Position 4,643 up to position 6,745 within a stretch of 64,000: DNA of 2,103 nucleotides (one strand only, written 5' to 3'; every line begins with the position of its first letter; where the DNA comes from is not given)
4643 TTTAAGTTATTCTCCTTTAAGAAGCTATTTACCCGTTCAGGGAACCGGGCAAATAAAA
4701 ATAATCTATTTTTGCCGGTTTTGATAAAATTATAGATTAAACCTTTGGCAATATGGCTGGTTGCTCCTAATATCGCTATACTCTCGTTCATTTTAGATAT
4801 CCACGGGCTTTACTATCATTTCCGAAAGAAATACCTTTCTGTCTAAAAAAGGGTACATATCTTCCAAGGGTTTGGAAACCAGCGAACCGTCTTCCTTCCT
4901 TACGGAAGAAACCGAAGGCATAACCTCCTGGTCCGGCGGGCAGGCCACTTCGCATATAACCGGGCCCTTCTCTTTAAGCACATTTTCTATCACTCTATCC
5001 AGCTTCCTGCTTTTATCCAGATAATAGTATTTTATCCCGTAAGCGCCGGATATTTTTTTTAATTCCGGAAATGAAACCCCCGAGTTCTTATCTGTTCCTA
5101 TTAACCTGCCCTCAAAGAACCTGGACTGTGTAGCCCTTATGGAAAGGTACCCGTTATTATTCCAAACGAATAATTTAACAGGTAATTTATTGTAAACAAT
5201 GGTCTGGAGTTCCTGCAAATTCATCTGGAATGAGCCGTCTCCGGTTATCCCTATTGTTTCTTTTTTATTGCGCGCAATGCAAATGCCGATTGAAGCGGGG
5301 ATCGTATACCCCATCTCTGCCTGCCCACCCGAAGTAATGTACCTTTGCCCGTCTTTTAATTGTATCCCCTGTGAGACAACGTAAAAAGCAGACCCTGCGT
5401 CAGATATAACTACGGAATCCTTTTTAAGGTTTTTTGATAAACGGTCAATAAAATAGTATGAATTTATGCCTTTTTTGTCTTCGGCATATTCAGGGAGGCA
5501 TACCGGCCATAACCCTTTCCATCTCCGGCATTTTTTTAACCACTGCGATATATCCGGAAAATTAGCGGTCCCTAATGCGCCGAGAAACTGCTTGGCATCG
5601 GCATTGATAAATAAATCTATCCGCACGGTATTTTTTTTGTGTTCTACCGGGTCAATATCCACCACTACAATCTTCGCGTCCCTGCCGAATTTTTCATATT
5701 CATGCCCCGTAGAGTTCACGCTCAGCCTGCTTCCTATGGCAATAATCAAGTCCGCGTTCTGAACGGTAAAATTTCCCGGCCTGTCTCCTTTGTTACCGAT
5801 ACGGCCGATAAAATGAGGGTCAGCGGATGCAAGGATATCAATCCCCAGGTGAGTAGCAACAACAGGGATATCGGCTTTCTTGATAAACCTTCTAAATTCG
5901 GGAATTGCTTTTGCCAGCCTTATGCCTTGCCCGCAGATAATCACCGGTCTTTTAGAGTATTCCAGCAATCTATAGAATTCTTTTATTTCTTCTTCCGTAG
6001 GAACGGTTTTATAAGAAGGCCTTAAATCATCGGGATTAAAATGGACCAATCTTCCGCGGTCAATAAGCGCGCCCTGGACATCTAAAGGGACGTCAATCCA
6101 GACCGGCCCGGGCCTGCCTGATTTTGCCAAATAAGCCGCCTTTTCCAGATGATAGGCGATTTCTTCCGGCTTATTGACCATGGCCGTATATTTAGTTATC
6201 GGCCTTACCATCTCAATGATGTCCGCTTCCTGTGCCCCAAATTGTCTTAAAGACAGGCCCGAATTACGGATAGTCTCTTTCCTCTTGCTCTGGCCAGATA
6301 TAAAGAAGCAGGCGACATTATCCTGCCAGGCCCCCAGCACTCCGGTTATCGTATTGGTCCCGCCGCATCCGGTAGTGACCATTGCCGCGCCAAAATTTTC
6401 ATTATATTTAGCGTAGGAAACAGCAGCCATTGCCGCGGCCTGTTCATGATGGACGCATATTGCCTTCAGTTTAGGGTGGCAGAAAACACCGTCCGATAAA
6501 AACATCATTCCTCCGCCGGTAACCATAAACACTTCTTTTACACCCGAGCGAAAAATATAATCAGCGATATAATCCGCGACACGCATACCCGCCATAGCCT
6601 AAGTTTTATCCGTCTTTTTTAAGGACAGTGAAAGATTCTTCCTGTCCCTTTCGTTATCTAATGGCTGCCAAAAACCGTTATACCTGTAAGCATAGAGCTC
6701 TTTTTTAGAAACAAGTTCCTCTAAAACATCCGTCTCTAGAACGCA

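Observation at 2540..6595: ALS-like ThDP enzyme embedded in a CDP-3,6-dideoxyhexose pathway (yersiniose-like branched-chain sugar?)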

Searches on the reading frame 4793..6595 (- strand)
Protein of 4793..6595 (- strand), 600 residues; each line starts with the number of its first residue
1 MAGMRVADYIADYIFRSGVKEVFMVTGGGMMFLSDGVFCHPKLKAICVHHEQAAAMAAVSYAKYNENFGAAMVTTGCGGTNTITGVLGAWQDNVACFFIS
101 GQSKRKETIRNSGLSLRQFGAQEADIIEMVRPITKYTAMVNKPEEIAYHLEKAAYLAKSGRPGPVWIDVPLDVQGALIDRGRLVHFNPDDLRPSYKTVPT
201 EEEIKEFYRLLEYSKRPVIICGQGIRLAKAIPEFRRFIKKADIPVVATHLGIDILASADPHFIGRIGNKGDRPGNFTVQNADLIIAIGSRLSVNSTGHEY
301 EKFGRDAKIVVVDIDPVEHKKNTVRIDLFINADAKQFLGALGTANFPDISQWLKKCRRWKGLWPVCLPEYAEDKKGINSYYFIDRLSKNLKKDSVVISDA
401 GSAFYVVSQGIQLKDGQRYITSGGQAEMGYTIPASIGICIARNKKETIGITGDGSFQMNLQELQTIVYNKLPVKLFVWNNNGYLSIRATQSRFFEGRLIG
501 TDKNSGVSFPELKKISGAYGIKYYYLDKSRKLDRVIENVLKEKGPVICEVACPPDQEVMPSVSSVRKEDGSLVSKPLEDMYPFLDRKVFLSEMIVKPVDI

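Call 3: search_protein_families(library=pfam, proteins=[window:4793-6595:-])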
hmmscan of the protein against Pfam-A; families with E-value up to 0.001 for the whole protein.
window:4793-6595:- (600 aa): 3 families
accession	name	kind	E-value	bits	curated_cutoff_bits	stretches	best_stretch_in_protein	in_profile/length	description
PF02775.26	TPP_enzyme_C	-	3.8e-36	124.6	21.9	1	399-550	1-151/151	Thiamine pyrophosphate enzyme, C-terminal TPP binding domain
PF00205.28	TPP_enzyme_M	-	8.6e-34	116.6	30.4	1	205-341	2-137/137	Thiamine pyrophosphate enzyme, central domain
PF02776.23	TPP_enzyme_N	-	2.9e-25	88.8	26.8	1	4-109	1-106/119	Thiamine pyrophosphate enzyme, N-terminal TPP binding domain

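Call 5: search_protein_families(library=ncbifam, proteins=[window:4793-6595:-])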
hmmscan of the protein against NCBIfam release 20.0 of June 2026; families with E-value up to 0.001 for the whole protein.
window:4793-6595:- (600 aa): 54 families (the best 25 are shown)
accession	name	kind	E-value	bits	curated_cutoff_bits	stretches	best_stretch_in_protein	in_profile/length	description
TIGR00118.1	acolac_lg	equivalog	7.6e-108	361.4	538.35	1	4-563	1-545/557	biosynthetic-type acetolactate synthase large subunit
NF006524.0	PRK08978.1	equivalog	3e-105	352.6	738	1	5-564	2-536/548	acetolactate synthase 2 catalytic subunit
NF004710.0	PRK06048.1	equivalog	6.4e-103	345.1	976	1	3-563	7-548/561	acetolactate synthase large subunit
NF006319.0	PRK08527.1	equivalog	1.6e-95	320.7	905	1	4-564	4-550/565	acetolactate synthase large subunit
NF005228.0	PRK06725.1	equivalog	6.9e-95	318.4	991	1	6-567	18-560/571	acetolactate synthase large subunit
NF004919.0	PRK06276.1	equivalog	1.6e-94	317.4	866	1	4-560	1-545/582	acetolactate synthase large subunit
NF005860.0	PRK07789.1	equivalog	1.1e-93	314.7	881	1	16-569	46-595/615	acetolactate synthase large subunit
NF005584.0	PRK07282.1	equivalog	2.2e-92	310.4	970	1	8-569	14-557/566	acetolactate synthase large subunit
NF005824.0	PRK07710.1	equivalog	1.7e-90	304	976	1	12-563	25-559/573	acetolactate synthase large subunit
NF005651.0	PRK07418.1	subfamily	6.6e-90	302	942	1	7-565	22-572/617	acetolactate synthase large subunit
NF006016.1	PRK08155.1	equivalog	1.7e-88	297.5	870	1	6-563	5-543/554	acetolactate synthase large subunit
NF006581.0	PRK09107.1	equivalog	9.5e-87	291.7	974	1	5-573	12-574/595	acetolactate synthase 3 large subunit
NF005058.0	PRK06466.1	equivalog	7.8e-84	282.2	951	1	7-558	7-553/574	acetolactate synthase 3 large subunit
NF005409.0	PRK06965.1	equivalog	5.3e-81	272.8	1035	1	14-564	31-573/587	acetolactate synthase 3 catalytic subunit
NF006525.0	PRK08979.1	equivalog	2.4e-78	264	1084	1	6-544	6-536/572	acetolactate synthase 3 large subunit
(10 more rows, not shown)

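Call 8: search_solved_structures(query=window:4793-6595:-, max_evalue=1e-20, show_alignments=1)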
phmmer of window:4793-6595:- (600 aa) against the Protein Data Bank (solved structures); distinct sequences matched with E-value up to 1e-20: 79 (the best 60 are shown).
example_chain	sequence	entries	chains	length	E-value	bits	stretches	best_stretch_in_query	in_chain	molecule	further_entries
8rph_A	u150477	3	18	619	2.2e-132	445.7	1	4-594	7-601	Thiamine pyrophosphate-binding protein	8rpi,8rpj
5ahk_A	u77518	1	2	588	1.1e-77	265.1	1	4-563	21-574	ACETOLACTATE SYNTHASE II, LARGE SUBUNIT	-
7u25_A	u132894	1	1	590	2.7e-65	224.1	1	6-564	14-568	Acetolactate synthase, chloroplastic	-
7stq_A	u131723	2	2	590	3.7e-65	223.7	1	6-564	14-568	Acetolactate synthase, chloroplastic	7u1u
7tzz_A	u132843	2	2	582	4.2e-65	223.5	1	6-564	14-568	Acetolactate synthase, chloroplastic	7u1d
6u9h_A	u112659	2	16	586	5e-65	223.3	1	6-564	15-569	Acetolactate synthase, chloroplastic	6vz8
1ybh_A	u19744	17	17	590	5.1e-65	223.2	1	6-564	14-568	Acetolactate synthase, chloroplast | Acetolactate synthase | Acetolactate synthase, chloroplastic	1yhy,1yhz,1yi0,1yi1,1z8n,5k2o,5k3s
3e9y_A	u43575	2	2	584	6.8e-65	222.8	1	6-564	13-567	Acetolactate synthase, chloroplastic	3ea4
8et5_A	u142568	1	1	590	8.3e-65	222.5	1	6-563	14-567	Acetolactate synthase, chloroplastic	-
6lpi_A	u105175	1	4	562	2e-62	214.7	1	7-562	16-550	Acetolactate synthase isozyme 1 large subunit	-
1jsc_A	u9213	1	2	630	4.5e-62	213.5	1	12-563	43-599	ACETOHYDROXY-ACID SYNTHASE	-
6u9d_A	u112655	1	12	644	4.9e-62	213.4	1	12-563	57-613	Acetolactate synthase catalytic subunit, mitochondrial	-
1n0h_A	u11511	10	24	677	5.8e-62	213.1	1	12-563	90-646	Acetolactate synthase | Acetolactate synthase, mitochondrial | Acetolactate synthase catalytic subunit, mitochondrial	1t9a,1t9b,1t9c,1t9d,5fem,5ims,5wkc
6dek_A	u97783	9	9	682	6.2e-57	196.5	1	8-567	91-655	Acetolactate synthase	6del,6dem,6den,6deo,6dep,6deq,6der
7egv_A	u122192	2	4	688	1.1e-55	192.4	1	11-565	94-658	Acetolactate synthase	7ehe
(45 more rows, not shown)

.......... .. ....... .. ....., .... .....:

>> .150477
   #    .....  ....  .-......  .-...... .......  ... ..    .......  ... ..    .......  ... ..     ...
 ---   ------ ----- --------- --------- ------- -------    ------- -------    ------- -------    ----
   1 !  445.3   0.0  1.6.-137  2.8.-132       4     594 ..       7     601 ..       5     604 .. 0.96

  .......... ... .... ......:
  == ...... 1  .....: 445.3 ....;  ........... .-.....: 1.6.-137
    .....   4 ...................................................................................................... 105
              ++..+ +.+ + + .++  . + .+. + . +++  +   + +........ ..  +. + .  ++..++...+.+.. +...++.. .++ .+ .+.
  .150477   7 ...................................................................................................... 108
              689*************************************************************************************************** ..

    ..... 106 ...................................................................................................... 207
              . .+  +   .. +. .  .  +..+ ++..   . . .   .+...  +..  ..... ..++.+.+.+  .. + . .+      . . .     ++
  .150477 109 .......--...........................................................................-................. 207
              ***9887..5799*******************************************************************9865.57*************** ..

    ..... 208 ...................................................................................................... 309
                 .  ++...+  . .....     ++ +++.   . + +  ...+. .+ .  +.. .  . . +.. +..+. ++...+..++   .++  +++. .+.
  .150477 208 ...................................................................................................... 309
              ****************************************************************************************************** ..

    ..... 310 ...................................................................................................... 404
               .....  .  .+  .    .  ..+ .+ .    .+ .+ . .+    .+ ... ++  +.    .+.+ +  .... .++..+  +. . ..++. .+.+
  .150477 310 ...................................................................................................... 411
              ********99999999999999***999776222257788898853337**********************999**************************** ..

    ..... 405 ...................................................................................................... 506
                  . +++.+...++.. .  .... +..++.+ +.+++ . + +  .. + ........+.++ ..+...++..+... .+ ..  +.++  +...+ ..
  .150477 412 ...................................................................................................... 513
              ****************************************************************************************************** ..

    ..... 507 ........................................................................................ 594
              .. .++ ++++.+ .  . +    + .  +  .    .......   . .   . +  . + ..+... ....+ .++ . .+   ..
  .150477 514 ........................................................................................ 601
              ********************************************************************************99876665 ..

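Call 16: find_encoding_contigs(protein=window:4793-6595:-, flank=10000, max_places=6)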
Protein window:4793-6595:- (600 aa): no gene with exactly this product is on record in the collection.

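Call 17: find_homologous_proteins(query=window:4793-6595:-, max_evalue=1e-30)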
Query window:4793-6595:- (600 aa): 7998 proteins with E <= 1e-30 among 8000 candidates; the best 120 are listed.
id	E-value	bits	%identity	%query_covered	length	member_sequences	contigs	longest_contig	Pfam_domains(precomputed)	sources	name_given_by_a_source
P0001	0.0e+0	1336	97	100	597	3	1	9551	PF02775.27,PF02776.24,PF00205.29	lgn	-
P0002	0.0e+0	1091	78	99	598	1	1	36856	PF02775.27,PF02776.24,PF00205.29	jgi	-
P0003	0.0e+0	1068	77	99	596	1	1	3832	PF02775.27,PF02776.24,PF00205.29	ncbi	-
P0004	0.0e+0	1048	75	99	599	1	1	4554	PF02775.27,PF02776.24,PF00205.29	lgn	-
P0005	0.0e+0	1048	74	99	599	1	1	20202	PF02775.27,PF02776.24,PF00205.29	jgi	jgi:acetolactate synthase-1/2/3 large subunit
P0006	0.0e+0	1034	73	99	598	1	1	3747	PF02775.27,PF02776.24,PF00205.29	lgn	-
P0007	0.0e+0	1026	73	99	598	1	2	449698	PF02775.27,PF02776.24,PF00205.29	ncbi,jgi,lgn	jgi:acetolactate synthase-1/2/3 large subunit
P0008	0.0e+0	1023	73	99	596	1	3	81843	PF02775.27,PF02776.24,PF00205.29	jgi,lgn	-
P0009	0.0e+0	1020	73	99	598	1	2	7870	PF02775.27,PF02776.24,PF00205.29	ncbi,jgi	jgi:acetolactate synthase-1/2/3 large subunit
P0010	0.0e+0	1020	73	99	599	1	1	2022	PF02775.27,PF02776.24,PF00205.29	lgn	-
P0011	0.0e+0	1018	72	99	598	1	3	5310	PF02775.27,PF02776.24,PF00205.29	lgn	-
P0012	0.0e+0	1017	74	99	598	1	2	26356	PF02775.27,PF02776.24,PF00205.29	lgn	-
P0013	0.0e+0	1017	73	99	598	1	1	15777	PF02775.27,PF02776.24,PF00205.29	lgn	-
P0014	3.4e-294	995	71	99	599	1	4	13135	PF02775.27,PF02776.24,PF00205.29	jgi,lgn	-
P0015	1.0e-288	977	70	100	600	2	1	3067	PF02775.27,PF02776.24,PF00205.29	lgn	-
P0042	2.5e-277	939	67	99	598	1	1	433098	PF02775.27,PF02776.24,PF00205.29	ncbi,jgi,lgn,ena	ncbi:MAG: thiamine pyrophosphate-binding protein [Candidatus Brocadiia bacterium]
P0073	5.3e-273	925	67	99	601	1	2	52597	PF02775.27,PF02776.24,PF00205.29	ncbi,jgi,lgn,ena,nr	ncbi:MAG: thiamine pyrophosphate-binding protein [Euryarchaeota archaeon]|nr:thiamine pyrophosphate-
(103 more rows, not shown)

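Call 18: find_encoding_contigs(protein=P0007, flank=10000, max_places=2)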
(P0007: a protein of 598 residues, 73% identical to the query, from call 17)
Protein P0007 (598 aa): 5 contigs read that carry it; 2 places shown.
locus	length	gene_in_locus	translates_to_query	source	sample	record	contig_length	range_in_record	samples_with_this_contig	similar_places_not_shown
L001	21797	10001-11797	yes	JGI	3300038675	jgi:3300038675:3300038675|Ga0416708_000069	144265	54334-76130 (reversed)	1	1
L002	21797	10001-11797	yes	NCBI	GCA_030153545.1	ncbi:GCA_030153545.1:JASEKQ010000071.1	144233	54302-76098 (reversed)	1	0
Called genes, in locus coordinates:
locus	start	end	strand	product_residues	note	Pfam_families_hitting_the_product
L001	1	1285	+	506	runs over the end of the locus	PF02310:B12-binding, PF04055:Radical_SAM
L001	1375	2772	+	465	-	-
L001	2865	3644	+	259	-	PF03808:Glyco_tran_WecG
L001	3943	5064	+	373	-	PF13727:CoA_binding_3, PF02397:Bac_transf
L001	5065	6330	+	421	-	PF04932:Wzy_C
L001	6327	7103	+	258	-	PF00483:NTP_transferase, PF12804:NTP_transf_3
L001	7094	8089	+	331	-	PF01073:3Beta_HSD, PF01370:Epimerase, PF02719:Polysacc_synt_2, PF04321:RmlD_sub_bind, PF07993:NAD_binding_4, PF16363:GDP_Man_Dehyd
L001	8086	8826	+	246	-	PF23023:Anti-Pycsar_Apyc1 (faint), PF00753:Lactamase_B, PF12706:Lactamase_B_2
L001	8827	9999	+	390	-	PF00155:Aminotran_1_2, PF01041:DegT_DnrJ_EryC1 (weak)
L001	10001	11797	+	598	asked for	PF02776:TPP_enzyme_N, PF00205:TPP_enzyme_M, PF02775:TPP_enzyme_C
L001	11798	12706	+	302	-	PF01370:Epimerase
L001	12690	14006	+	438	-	PF01041:DegT_DnrJ_EryC1, PF01053:Cys_Met_Meta_PP (weak)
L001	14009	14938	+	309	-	PF00535:Glycos_transf_2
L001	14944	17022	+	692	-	-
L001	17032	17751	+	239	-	PF01209:Ubie_methyltran, PF13489:Methyltransf_23, PF07021:MetW, PF13847:Methyltransf_31, PF08241:Methyltransf_11, PF08242:Methyltransf_12, PF13649:Methyltransf_25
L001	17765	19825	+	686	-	-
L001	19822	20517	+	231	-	PF00535:Glycos_transf_2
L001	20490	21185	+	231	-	PF00535:Glycos_transf_2, PF10111:Glyco_tranf_2_2 (weak), PF13641:Glyco_tranf_2_3 (faint)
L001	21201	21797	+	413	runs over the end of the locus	PF04932:Wzy_C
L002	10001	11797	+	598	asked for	PF02776:TPP_enzyme_N, PF00205:TPP_enzyme_M, PF02775:TPP_enzyme_C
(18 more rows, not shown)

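Call 19: find_encoding_contigs(protein=P0042, flank=10000, max_places=2)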
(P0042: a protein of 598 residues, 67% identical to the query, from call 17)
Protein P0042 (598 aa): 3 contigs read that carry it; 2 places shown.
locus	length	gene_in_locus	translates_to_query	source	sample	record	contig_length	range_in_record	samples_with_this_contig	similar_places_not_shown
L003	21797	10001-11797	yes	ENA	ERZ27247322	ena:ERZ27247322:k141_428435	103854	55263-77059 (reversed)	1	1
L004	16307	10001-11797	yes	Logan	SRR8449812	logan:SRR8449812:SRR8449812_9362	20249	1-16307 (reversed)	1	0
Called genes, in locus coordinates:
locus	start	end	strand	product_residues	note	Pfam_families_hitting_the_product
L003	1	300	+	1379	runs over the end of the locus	PF06325:PrmA, PF08003:Methyltransf_9, PF13489:Methyltransf_23, PF13847:Methyltransf_31, PF08241:Methyltransf_11, PF08242:Methyltransf_12, PF13649:Methyltransf_25, PF00535:Glycos_transf_2, +6 more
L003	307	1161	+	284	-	PF01370:Epimerase, PF04321:RmlD_sub_bind, PF16363:GDP_Man_Dehyd (weak), PF07993:NAD_binding_4 (weak)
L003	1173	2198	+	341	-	PF01073:3Beta_HSD (weak), PF01370:Epimerase, PF02719:Polysacc_synt_2, PF04321:RmlD_sub_bind (faint), PF07993:NAD_binding_4 (weak), PF16363:GDP_Man_Dehyd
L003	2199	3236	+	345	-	PF00288:GHMP_kinases_N, PF08544:GHMP_kinases_C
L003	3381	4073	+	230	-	PF00483:NTP_transferase, PF12804:NTP_transf_3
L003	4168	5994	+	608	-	-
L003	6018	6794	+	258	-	PF00483:NTP_transferase, PF12804:NTP_transf_3 (weak)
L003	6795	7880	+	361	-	PF04321:RmlD_sub_bind (weak), PF01073:3Beta_HSD, PF01370:Epimerase, PF02719:Polysacc_synt_2, PF16363:GDP_Man_Dehyd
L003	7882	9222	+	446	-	PF01041:DegT_DnrJ_EryC1, PF01053:Cys_Met_Meta_PP (weak)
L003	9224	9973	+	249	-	PF23023:Anti-Pycsar_Apyc1 (weak), PF00753:Lactamase_B (weak), PF12706:Lactamase_B_2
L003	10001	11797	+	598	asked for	PF02776:TPP_enzyme_N, PF00205:TPP_enzyme_M, PF02775:TPP_enzyme_C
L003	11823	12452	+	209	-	PF13302:Acetyltransf_3, PF00583:Acetyltransf_1 (weak)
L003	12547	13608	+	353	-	PF00155:Aminotran_1_2, PF01053:Cys_Met_Meta_PP, PF00266:Aminotran_5 (weak), PF01041:DegT_DnrJ_EryC1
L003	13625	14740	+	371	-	PF00155:Aminotran_1_2, PF01041:DegT_DnrJ_EryC1, PF00266:Aminotran_5, PF01212:Beta_elim_lyase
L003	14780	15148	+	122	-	PF04138:GtrA_DPMS_TM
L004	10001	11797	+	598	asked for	PF02776:TPP_enzyme_N, PF00205:TPP_enzyme_M, PF02775:TPP_enzyme_C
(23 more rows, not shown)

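Call 20: find_encoding_contigs(protein=P0073, flank=10000, max_places=2)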
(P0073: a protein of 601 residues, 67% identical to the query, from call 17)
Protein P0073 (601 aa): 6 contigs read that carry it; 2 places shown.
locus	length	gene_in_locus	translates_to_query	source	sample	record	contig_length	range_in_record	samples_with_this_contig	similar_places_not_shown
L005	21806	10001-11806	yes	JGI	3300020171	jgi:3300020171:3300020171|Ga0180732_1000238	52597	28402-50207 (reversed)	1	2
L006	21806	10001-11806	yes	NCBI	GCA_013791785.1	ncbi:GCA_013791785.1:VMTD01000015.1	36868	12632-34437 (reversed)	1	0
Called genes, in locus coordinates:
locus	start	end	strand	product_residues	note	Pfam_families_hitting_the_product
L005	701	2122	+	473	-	PF01637:ATPase_2, PF03008:DUF234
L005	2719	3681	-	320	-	-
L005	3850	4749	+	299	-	PF01061:ABC2_membrane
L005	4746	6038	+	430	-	PF00005:ABC_tran, PF13304:AAA_21 (faint)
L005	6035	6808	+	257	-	PF00483:NTP_transferase, PF12804:NTP_transf_3 (weak)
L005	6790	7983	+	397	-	PF01073:3Beta_HSD (weak), PF01370:Epimerase, PF16363:GDP_Man_Dehyd, PF02719:Polysacc_synt_2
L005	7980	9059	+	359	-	PF01073:3Beta_HSD (weak), PF01370:Epimerase, PF02719:Polysacc_synt_2 (faint), PF07993:NAD_binding_4, PF16363:GDP_Man_Dehyd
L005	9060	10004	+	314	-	PF02475:TRM5-TYW2_MTfase, PF05575:V_cholerae_RfbT (weak), PF05050:Methyltransf_21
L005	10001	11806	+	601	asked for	PF02776:TPP_enzyme_N, PF00205:TPP_enzyme_M, PF02775:TPP_enzyme_C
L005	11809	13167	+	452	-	PF01041:DegT_DnrJ_EryC1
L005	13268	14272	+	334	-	PF00535:Glycos_transf_2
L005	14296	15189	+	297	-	PF04321:RmlD_sub_bind, PF01370:Epimerase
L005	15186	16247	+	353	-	PF01073:3Beta_HSD, PF01370:Epimerase, PF02719:Polysacc_synt_2, PF04321:RmlD_sub_bind (weak), PF07993:NAD_binding_4, PF16363:GDP_Man_Dehyd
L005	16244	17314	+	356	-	PF02350:Epimerase_2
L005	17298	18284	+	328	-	PF00535:Glycos_transf_2, PF10111:Glyco_tranf_2_2, PF13641:Glyco_tranf_2_3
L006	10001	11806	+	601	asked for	PF02776:TPP_enzyme_N, PF00205:TPP_enzyme_M, PF02775:TPP_enzyme_C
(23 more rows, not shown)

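Call 21: find_encoding_contigs(protein=P0002, flank=10000, max_places=1)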
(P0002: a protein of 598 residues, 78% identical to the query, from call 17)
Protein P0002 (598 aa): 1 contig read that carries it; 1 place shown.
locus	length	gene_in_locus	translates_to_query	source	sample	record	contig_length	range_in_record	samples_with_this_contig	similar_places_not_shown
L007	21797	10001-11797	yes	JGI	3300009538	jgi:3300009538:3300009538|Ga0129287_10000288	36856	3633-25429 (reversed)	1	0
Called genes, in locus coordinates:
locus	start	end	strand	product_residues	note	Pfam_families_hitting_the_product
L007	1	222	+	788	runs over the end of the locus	-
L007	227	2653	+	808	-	-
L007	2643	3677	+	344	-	-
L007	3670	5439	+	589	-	-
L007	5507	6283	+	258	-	PF11306:DUF3108 (weak)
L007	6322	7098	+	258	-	PF00483:NTP_transferase, PF12804:NTP_transf_3 (weak)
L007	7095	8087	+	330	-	PF01073:3Beta_HSD, PF01370:Epimerase, PF02719:Polysacc_synt_2, PF04321:RmlD_sub_bind, PF07993:NAD_binding_4, PF16363:GDP_Man_Dehyd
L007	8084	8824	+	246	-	PF00753:Lactamase_B, PF12706:Lactamase_B_2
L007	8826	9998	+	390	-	PF00155:Aminotran_1_2, PF01041:DegT_DnrJ_EryC1 (weak)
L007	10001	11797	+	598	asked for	PF02776:TPP_enzyme_N, PF00205:TPP_enzyme_M, PF02775:TPP_enzyme_C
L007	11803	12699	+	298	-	PF01370:Epimerase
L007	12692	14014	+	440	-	PF01041:DegT_DnrJ_EryC1, PF01053:Cys_Met_Meta_PP (weak)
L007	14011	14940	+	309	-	PF00535:Glycos_transf_2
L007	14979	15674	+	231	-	PF00535:Glycos_transf_2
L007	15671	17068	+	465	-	PF02310:B12-binding, PF04055:Radical_SAM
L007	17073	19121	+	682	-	-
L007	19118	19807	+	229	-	PF00535:Glycos_transf_2, PF13641:Glyco_tranf_2_3 (faint)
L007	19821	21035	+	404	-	PF04932:Wzy_C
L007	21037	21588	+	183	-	PF00535:Glycos_transf_2, PF10111:Glyco_tranf_2_2 (weak)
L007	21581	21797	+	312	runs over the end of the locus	PF01075:Glyco_transf_9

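Call 22: find_encoding_contigs(protein=P0001, flank=10000, max_places=1)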
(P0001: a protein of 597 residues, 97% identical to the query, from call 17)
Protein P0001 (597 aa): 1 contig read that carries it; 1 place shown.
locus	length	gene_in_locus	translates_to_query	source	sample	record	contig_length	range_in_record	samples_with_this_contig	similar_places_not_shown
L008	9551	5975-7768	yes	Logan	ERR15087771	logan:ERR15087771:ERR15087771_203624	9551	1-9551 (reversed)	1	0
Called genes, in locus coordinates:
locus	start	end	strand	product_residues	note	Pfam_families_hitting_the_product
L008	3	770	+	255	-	?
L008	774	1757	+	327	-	PF01370:Epimerase, PF02719:Polysacc_synt_2, PF04321:RmlD_sub_bind, PF01073:3Beta_HSD, PF07993:NAD_binding_4, PF16363:GDP_Man_Dehyd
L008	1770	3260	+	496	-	PF04295:GD_AH_second, PF20629:GD_AH_C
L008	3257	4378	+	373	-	PF01232:Mannitol_dh, PF08125:Mannitol_dh_C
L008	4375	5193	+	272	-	PF00459:Inositol_P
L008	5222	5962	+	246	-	PF00483:NTP_transferase, PF12804:NTP_transf_3 (weak)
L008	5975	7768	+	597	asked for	PF02776:TPP_enzyme_N, PF00205:TPP_enzyme_M, PF02775:TPP_enzyme_C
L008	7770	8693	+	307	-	PF01370:Epimerase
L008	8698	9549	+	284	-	?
